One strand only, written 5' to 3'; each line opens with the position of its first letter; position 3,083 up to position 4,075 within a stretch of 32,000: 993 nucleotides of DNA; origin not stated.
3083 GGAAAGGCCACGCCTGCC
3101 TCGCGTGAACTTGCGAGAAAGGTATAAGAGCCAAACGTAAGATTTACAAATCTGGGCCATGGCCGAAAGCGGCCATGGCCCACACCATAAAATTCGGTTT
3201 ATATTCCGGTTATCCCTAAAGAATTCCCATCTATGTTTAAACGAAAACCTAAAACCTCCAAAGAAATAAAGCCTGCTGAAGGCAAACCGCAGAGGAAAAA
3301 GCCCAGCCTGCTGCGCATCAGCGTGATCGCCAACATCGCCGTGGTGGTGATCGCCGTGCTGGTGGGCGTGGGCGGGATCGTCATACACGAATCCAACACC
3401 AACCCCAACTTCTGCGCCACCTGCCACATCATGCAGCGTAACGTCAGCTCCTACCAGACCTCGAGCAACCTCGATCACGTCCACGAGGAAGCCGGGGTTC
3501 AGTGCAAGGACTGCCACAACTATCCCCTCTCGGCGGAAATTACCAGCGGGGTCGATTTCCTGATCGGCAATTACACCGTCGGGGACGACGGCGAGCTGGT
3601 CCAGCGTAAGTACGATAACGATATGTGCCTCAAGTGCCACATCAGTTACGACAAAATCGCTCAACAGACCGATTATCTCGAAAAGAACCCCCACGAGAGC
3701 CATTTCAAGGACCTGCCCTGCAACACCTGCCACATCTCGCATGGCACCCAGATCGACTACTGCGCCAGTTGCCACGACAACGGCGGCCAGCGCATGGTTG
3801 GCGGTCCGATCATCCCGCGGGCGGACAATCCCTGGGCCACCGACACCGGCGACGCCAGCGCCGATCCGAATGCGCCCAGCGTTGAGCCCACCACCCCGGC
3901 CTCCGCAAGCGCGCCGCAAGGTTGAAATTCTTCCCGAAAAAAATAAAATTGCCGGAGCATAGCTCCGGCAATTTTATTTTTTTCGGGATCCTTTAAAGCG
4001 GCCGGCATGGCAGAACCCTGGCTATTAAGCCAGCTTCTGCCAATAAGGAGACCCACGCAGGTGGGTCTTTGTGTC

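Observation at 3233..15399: Triplicated pentahaem cytochrome gene with a mosaic pattern of synonymous differences, pointing to concerted evolution by gene conversion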

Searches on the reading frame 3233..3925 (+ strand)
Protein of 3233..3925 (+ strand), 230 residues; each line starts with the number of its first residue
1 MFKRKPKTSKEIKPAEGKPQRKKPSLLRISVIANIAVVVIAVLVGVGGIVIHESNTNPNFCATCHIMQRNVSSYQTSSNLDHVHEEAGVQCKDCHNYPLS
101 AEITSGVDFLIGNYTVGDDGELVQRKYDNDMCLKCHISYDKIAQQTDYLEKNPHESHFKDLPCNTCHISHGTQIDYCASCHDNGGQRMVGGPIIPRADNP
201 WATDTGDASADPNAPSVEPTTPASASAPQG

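Call 7: search_protein_families(library=pfam, proteins=[window:3233-3925:+])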
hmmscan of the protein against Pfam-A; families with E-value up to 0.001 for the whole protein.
window:3233-3925:+ (230 aa): 3 families
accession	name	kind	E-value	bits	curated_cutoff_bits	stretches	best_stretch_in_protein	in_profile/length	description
PF14537.11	Cytochrom_c3_2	-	4.1e-15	56.5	25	1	124-182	21-79/79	Cytochrome c3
PF03264.19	Cytochrom_NNT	-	2.3e-08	34.4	24.1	1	30-95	7-72/174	NapC/NirT cytochrome c family, N-terminal region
PF13435.11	Cytochrome_C554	-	6.2e-05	24.3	20.8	0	127-167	46-83/84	Cytochrome c554 and c-prime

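Call 15: find_homologous_proteins(query=window:3233-3925:+)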
Query window:3233-3925:+ (230 aa): 264 proteins with E <= 0.001 among 602 candidates; the best 120 are listed.
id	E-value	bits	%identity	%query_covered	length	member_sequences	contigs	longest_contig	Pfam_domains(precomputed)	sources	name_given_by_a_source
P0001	2.9e-156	536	100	100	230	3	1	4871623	PF14537.12,PF03264.20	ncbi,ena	-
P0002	1.0e-88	315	66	86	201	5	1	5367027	PF14537.12,PF03264.20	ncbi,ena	-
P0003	1.7e-83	298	57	98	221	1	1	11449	PF14537.12,PF03264.20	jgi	jgi:hypothetical protein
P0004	3.1e-83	297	60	99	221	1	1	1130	PF14537.12,PF03264.20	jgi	jgi:nitrate/TMAO reductase-like tetraheme cytochrome c subunit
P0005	4.2e-83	297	60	86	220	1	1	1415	PF14537.12,PF03264.20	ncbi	-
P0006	2.0e-82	295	62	87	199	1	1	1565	PF14537.12,PF03264.20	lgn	-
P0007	7.9e-82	293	62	86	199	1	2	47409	PF14537.12,PF03264.20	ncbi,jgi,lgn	ncbi:MAG TPA: cytochrome c3 family protein [Anaerolineaceae bacterium]|jgi:hypothetical protein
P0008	1.0e-81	292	65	86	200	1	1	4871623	PF14537.12,PF03264.20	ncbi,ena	-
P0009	2.7e-81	291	56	100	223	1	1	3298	PF14537.12,PF03264.20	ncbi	-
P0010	4.0e-81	290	63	84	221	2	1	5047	PF14537.12,PF03264.20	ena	-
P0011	4.4e-81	290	64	84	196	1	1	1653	PF14537.12,PF03264.20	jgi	jgi:hypothetical protein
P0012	7.9e-80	286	63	82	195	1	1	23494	PF14537.12,PF03264.20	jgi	jgi:nitrate/TMAO reductase-like tetraheme cytochrome c subunit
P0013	2.5e-79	284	65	81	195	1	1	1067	PF14537.12,PF03264.20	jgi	jgi:hypothetical protein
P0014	5.7e-79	283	61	86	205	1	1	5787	PF14537.12,PF03264.20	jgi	jgi:nitrate/TMAO reductase-like tetraheme cytochrome c subunit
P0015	1.4e-78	282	66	80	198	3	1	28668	PF14537.12,PF03264.20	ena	-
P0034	1.9e-75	272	61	81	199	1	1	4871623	PF14537.12,PF03264.20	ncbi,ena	-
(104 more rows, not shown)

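Call 16: list_cluster_members(proteins=[P0001, P0002, P0008, P0034])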
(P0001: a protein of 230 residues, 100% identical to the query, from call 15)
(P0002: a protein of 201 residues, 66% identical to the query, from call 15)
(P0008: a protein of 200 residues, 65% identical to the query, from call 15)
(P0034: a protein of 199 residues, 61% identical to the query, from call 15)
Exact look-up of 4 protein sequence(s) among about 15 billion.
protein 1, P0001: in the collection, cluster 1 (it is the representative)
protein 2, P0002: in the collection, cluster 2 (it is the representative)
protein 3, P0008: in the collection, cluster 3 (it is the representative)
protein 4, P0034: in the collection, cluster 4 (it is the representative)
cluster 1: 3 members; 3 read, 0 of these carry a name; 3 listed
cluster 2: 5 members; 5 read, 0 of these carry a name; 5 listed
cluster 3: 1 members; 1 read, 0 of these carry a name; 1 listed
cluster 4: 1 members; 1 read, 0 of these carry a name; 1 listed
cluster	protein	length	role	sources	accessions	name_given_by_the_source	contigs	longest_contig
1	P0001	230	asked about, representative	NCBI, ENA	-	-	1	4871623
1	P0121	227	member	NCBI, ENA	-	-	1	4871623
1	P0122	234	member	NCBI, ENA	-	-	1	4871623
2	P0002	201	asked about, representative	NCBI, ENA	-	-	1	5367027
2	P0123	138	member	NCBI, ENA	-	-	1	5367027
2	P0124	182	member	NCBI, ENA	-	-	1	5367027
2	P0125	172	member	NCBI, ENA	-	-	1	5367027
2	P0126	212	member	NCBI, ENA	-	-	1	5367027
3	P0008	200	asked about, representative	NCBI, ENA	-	-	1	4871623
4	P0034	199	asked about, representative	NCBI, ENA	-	-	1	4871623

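Call 17: find_encoding_contigs(protein=P0001, flank=3000, max_places=3)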
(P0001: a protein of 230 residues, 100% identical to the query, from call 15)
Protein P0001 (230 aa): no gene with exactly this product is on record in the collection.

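Call 18: find_encoding_contigs(protein=P0002, flank=10000, max_places=3)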
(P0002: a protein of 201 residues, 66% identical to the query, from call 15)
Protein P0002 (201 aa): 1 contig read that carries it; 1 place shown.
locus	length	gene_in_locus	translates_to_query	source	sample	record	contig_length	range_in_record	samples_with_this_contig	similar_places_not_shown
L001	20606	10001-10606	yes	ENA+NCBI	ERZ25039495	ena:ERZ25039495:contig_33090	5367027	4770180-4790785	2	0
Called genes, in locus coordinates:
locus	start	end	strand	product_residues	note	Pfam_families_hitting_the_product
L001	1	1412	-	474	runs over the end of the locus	PF00196:GerE, PF08281:Sigma70_r4_2 (weak)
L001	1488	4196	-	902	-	-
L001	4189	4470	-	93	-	PF08281:Sigma70_r4_2, PF04545:Sigma70_r4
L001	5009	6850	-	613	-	PF25873:WHD_MalT, PF17874:TPR_MalT, PF00196:GerE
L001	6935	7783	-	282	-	-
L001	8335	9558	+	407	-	PF00070:Pyr_redox (faint), PF00890:FAD_binding_2, PF01266:DAO, PF03486:HI0933_like (faint), PF07992:Pyr_redox_2 (weak), PF12831:FAD_oxidored, PF13450:NAD_binding_8 (weak)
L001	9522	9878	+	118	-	PF00890:FAD_binding_2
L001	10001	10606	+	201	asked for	PF03264:Cytochrom_NNT, PF14537:Cytochrom_c3_2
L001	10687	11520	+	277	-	PF06574:FAD_syn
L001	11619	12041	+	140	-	PF00027:cNMP_binding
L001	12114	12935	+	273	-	PF13545:HTH_Crp_2, PF02607:B12-binding_2 (weak), PF02310:B12-binding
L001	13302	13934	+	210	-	PF02607:B12-binding_2, PF02310:B12-binding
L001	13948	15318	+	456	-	PF05369:MtmB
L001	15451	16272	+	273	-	PF00809:Pterin_bind, PF03599:CdhD (weak)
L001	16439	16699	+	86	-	PF13561:adh_short_C2 (weak), PF00106:adh_short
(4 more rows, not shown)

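Call 19: find_related_loci(query=window:3233-3925:+, collection=genome_contigs, flank=10000)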
Query window:3233-3925:+ (230 aa) in genome_contigs; peptide patterns used: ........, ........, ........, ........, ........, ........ (x = any residue, [..] = any of these).
81 stretches matched a pattern; 40 encode a relative of the query (tblastn E <= 1e-3); 38 distinct loci.
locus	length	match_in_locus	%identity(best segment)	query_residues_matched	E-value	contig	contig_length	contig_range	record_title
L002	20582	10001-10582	67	1-195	1e-81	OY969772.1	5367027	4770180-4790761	MAG: uncultured Chloroflexia bacterium isolate MFD02416.bin.2.42 genome assembly, chromosome: 1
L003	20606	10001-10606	66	1-197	4e-80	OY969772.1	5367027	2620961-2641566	MAG: uncultured Chloroflexia bacterium isolate MFD02416.bin.2.42 genome assembly, chromosome: 1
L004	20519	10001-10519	69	25-197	4e-77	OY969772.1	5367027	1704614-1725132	MAG: uncultured Chloroflexia bacterium isolate MFD02416.bin.2.42 genome assembly, chromosome: 1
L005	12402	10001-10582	55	3-200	1e-69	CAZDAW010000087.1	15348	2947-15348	MAG TPA_asm: uncultured Anaerolineaceae bacterium isolate SRP167436_co1_201 genome assembly, contig: NODE_6271_length_15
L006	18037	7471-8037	56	6-190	5e-69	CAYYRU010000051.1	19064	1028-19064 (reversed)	MAG TPA_asm: uncultured Anaerolinea sp. isolate SRP294416_co1_152 genome assembly, contig: NODE_5739_length_19064_cov_9.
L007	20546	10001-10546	57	12-189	8e-68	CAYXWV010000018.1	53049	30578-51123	MAG TPA_asm: uncultured Anaerolinea sp. isolate SRP192927_co3_446 genome assembly, contig: NODE_1019_length_53049_cov_41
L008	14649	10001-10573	53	5-197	9e-68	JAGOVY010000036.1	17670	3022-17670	MAG: Anaerolineaceae bacterium isolate Gw_Inlet_bin_103 Gw_Inlet_3105_length_17670_cov_5.276008, whole genome shotgun se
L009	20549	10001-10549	54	9-190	7e-68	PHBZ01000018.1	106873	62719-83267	MAG: Chloroflexi bacterium HGW-Chloroflexi-10 Ig3397_v2_scaffold_188, whole genome shotgun sequence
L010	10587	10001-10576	54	7-197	3e-66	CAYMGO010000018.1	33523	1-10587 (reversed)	MAG TPA_asm: uncultured Anaerolinea sp. isolate SRP192927_co7_630 genome assembly, contig: NODE_2004_length_33523_cov_12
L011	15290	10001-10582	54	4-197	2e-65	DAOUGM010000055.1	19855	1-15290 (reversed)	MAG TPA_asm: Anaerolineaceae bacterium isolate R69_173 k135_680005, whole genome shotgun sequence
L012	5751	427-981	53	7-190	4e-65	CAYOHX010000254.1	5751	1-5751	MAG TPA_asm: uncultured Anaerolinea sp. isolate SRP167436_co1_87 genome assembly, contig: NODE_23360_length_5751_cov_11.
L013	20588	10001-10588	54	1-197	1e-64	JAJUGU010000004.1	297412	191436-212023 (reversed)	MAG: Anaerolineaceae bacterium isolate bin45 k141_1032156_length_297412_cov_21.0596, whole genome shotgun sequence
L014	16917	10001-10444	64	50-197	1e-64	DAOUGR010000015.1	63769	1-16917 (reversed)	MAG TPA_asm: Anaerolineaceae bacterium isolate R77_208 k123_133670, whole genome shotgun sequence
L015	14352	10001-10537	52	9-190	1e-63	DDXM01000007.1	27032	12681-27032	MAG TPA_asm: Anaerolineaceae bacterium UBA2260 UBA2260_contig_26789, whole genome shotgun sequence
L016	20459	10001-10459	58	46-198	7e-62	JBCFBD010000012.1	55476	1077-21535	MAG: Anaerolineaceae bacterium isolate metabat2.bin.22 NODE_317_length_55476_cov_3.137332, whole genome shotgun sequence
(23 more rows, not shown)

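Call 24: find_encoding_contigs(protein=P0123, flank=10000, max_places=2)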
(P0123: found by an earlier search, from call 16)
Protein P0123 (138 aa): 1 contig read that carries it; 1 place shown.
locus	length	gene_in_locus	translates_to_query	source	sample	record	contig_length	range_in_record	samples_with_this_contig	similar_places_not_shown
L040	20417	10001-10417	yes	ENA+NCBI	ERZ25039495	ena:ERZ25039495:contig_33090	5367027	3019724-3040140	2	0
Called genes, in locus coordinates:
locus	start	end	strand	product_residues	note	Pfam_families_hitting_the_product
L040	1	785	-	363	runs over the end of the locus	PF03576:Peptidase_S58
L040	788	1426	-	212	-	-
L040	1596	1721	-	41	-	-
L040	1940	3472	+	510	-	PF00083:Sugar_tr, PF07690:MFS_1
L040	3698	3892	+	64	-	PF09962:DUF2196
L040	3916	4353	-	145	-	PF04657:DMT_YdcZ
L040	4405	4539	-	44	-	-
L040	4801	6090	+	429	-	PF01590:GAF, PF13492:GAF_3 (weak), PF13185:GAF_2, PF01590:GAF (weak), PF13492:GAF_3 (weak)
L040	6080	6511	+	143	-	PF02518:HATPase_c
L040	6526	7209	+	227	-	PF00072:Response_reg, PF00196:GerE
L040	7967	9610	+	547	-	PF00890:FAD_binding_2, PF01266:DAO, PF12831:FAD_oxidored (weak)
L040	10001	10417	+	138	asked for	PF14537:Cytochrom_c3_2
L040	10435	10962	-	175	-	-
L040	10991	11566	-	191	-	PF03264:Cytochrom_NNT (faint), PF14522:Cytochrome_C7 (faint), PF09699:Paired_CXXCH_1 (faint), PF22113:Mtrc-MtrF_II-IV_dom (faint)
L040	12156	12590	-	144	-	PF01381:HTH_3 (weak)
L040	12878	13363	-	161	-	-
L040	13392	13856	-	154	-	-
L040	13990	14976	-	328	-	-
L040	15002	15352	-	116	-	-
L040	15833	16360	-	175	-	PF01061:ABC2_membrane (weak), PF12679:ABC2_membrane_2 (weak)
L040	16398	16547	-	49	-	-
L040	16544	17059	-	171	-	PF13732:DrrA1-3_C (weak)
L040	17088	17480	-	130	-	PF00005:ABC_tran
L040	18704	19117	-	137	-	PF13676:TIR_2 (weak)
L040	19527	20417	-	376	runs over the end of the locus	PF18144:SMODS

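Call 25: find_encoding_contigs(protein=P0124, flank=10000, max_places=2)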
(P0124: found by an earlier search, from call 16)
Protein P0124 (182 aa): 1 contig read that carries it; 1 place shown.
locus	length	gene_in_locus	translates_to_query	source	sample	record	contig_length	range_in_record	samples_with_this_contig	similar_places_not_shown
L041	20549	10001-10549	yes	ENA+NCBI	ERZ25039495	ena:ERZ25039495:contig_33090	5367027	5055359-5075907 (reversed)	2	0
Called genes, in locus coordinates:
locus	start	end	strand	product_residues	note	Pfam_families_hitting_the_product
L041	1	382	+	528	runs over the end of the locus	-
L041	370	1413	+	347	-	PF00294:PfkB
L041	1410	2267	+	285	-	PF00702:Hydrolase, PF13419:HAD_2 (faint)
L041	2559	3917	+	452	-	PF00480:ROK, PF13580:SIS_2, PF01380:SIS (weak)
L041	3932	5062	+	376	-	PF01969:Ni_insertion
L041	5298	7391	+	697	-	PF01590:GAF (weak), PF13185:GAF_2 (weak), PF01590:GAF (weak), PF13185:GAF_2, PF13492:GAF_3, PF07730:HisKA_3, PF02518:HATPase_c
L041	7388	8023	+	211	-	PF00072:Response_reg, PF00196:GerE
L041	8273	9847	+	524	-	PF00890:FAD_binding_2, PF01266:DAO, PF03486:HI0933_like (weak), PF07992:Pyr_redox_2 (weak), PF12831:FAD_oxidored, PF13450:NAD_binding_8 (faint)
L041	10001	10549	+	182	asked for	PF03264:Cytochrom_NNT, PF14537:Cytochrom_c3_2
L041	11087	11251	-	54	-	-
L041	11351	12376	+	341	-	PF00356:LacI, PF00532:Peripla_BP_1, PF13407:Peripla_BP_4 (weak), PF13377:Peripla_BP_3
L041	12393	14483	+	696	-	PF01301:Glyco_hydro_35, PF02449:Glyco_hydro_42, PF22369:GLMA_2nd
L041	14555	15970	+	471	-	PF01547:SBP_bac_1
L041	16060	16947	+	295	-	PF00528:BPD_transp_1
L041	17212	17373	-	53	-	-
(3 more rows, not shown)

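Call 26: find_encoding_contigs(protein=P0008, flank=10000, max_places=2)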
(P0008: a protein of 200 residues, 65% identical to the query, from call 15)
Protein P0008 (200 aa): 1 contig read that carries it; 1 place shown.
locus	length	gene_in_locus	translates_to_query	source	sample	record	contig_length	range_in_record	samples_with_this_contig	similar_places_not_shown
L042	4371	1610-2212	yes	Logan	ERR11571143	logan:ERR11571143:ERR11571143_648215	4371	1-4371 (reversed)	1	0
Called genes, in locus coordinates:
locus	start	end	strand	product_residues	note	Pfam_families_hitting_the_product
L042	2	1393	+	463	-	?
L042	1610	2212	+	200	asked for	PF03264:Cytochrom_NNT, PF14537:Cytochrom_c3_2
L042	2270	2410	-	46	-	-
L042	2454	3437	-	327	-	PF08240:ADH_N, PF00107:ADH_zinc_N, PF13602:ADH_zinc_N_2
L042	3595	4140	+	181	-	PF00440:TetR_N, PF14278:TetR_C_8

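Call 27: find_encoding_contigs(protein=P0034, flank=10000, max_places=2)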
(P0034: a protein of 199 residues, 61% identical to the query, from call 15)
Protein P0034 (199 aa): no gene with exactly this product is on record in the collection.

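Call 40: find_encoding_contigs(protein=P0121, flank=3000, max_places=4)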
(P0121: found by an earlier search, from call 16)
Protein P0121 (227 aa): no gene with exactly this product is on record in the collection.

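Call 41: find_encoding_contigs(protein=P0122, flank=3000, max_places=4)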
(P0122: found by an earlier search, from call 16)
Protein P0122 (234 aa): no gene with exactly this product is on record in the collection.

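Call 42: search_protein_families(library=ncbifam, proteins=[window:3233-3925:+])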
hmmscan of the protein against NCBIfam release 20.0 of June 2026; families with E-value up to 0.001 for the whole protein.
window:3233-3925:+ (230 aa): 7 families
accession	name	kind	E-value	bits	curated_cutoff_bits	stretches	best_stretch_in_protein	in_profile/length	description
NF051471.1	cytcCgr1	equivalog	2e-16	60.2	340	1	76-183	70-188/204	cytochrome c-type protein Cgr1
TIGR03153.1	cytochr_NrfH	equivalog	2.9e-13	50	134.2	2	34-95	4-59/138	cytochrome c nitrite reductase small subunit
NF008659.0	PRK11659.1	equivalog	2.1e-06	27.6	184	1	58-173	45-148/188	cytochrome c nitrite reductase pentaheme subunit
TIGR02161.1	napC_nirT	subfamily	5.4e-06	26.4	310.6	1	22-95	10-82/185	periplasmic nitrate (or nitrite) reductase c-type cytochrome, NapC/NirT family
NF011606.0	PRK15032.1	equivalog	1.1e-05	24.7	455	1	28-97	14-83/390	pentaheme c-type cytochrome TorC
TIGR03146.1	cyt_nit_nrfB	equivalog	2.1e-05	24.8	166.6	1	59-173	12-122/145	cytochrome c nitrite reductase pentaheme subunit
TIGR02162.1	torC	equivalog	8.5e-05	22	478.2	1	23-95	9-81/387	pentaheme c-type cytochrome TorC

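Call 43: search_solved_structures(query=window:3233-3925:+, max_evalue=1, show_alignments=2)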
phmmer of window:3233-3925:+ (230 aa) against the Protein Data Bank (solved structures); distinct sequences matched with E-value up to 1: 19.
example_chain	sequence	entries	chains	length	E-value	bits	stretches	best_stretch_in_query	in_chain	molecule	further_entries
1e39_A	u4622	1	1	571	1.2e-06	31.9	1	119-182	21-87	FUMARATE REDUCTASE FLAVOPROTEIN SUBUNIT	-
2b7s_A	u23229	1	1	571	1.2e-06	31.8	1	119-182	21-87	Fumarate reductase flavoprotein subunit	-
1jry_A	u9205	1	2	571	1.2e-06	31.8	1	119-182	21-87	FLAVOCYTOCHROME C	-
1jrz_A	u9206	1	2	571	1.2e-06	31.8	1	119-182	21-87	FLAVOCYTOCHROME C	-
1q9i_A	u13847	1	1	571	1.2e-06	31.8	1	119-182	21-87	flavocytochrome c3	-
1jrx_A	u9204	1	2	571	1.2e-06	31.8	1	119-182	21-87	FLAVOCYTOCHROME C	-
1qjd_A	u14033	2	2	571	1.2e-06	31.8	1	119-182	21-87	FLAVOCYTOCHROME C3 | Fumarate reductase flavoprotein subunit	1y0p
2b7r_A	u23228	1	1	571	1.2e-06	31.8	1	119-182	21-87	Fumarate reductase flavoprotein subunit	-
1lj1_A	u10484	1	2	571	1.2e-06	31.8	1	119-182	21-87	flavocytochrome c3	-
1m64_A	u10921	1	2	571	1.2e-06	31.8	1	119-182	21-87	flavocytochrome c3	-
1ksu_A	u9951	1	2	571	1.2e-06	31.8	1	119-182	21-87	flavocytochrome c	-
1kss_A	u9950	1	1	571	1.2e-06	31.8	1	119-182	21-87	flavocytochrome c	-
1d4d_A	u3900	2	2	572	1.2e-06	31.8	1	126-192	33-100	FLAVOCYTOCHROME C FUMARATE REDUCTASE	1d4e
1d4c_A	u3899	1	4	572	1.2e-06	31.8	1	126-192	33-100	FLAVOCYTOCHROME C FUMARATE REDUCTASE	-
1p2e_A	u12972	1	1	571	1.3e-05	28.5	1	119-182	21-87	flavocytochrome c3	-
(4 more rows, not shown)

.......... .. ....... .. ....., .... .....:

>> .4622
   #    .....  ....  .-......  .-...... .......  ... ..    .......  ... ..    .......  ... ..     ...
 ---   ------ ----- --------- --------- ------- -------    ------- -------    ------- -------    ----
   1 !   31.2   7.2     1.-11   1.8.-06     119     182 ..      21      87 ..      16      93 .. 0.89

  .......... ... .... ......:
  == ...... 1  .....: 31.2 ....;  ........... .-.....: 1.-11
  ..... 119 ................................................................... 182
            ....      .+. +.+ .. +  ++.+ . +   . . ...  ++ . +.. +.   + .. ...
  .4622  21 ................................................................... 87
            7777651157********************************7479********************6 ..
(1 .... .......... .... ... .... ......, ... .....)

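Call 74: predict_structure(alignment_id=A5)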
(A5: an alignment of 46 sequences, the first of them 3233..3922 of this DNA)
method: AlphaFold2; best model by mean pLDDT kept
length: 230 residues; sequences in the alignment: 46
mean_pLDDT: 63.1   pTM: 0.42
mean pLDDT of the five models: 63.1, 61.5, 59.9, 57.3, 55.5
residues with pLDDT >= 90: 21; 70-90: 38; 50-70: 123; < 50: 48
segments of 3 or more residues with pLDDT < 50: 66-75, 79-92, 179-186, 188-190, 205-210
pLDDT, mean of each block of 10 residues (from residue 1): 59 63 88 97 89 69 51 47 45 56 67 71 66 70 69 62 64 51 44 58 49 54 61
secondary structure, 60 per line:
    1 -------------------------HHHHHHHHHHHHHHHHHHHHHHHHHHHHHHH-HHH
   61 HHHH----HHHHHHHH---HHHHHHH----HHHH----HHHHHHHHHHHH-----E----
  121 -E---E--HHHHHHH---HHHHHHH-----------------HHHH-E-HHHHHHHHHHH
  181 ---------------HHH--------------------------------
elements in order: H26-56 H58-64 H69-76 H80-86 H91-94 H99-110 H129-135 H139-145 H163-166 H170-180
